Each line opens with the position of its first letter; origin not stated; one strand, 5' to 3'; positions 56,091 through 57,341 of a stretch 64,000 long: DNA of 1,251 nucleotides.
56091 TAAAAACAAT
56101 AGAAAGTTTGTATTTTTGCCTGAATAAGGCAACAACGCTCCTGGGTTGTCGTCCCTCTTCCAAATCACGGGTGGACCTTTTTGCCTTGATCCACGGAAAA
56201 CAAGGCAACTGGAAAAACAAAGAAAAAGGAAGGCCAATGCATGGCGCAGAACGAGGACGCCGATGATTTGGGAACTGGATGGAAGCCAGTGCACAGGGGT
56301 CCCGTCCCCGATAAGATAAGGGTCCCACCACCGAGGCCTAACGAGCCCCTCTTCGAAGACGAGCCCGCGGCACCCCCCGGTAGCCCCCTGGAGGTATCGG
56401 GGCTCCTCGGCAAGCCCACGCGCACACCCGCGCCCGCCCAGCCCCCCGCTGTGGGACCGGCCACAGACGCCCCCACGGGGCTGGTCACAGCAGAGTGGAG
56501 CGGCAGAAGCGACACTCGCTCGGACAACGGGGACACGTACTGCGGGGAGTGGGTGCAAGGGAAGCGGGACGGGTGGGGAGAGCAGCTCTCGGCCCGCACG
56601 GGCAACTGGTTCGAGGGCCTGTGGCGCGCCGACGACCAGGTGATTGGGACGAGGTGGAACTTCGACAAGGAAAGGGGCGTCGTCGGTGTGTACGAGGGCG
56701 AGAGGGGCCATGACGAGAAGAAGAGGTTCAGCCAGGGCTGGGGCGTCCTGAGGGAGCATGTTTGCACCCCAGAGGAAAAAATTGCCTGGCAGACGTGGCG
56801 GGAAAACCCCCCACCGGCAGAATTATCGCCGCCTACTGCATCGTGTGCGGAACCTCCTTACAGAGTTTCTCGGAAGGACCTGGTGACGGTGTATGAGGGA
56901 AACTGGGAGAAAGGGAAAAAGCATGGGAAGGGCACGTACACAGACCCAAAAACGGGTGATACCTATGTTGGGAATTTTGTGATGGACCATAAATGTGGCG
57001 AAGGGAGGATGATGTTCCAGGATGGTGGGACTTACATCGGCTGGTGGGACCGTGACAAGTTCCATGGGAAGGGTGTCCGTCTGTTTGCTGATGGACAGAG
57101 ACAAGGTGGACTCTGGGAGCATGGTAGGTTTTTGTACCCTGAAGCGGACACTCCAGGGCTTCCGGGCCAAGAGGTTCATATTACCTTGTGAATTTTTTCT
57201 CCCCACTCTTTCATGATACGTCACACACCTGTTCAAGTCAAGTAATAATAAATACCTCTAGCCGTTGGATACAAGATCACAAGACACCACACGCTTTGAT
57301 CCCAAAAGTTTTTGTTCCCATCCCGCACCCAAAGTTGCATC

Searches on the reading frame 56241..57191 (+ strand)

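Call 73: search_protein_families(library=pfam, proteins=[window:56241-57191:+], max_evalue=0.0001)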
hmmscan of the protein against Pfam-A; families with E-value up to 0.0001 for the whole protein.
window:56241-57191:+ (316 aa): 1 family
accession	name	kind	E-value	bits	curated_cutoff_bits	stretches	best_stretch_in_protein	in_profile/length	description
PF02493.26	MORN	-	1.6e-11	43.9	22.5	1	218-236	1-19/23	MORN repeat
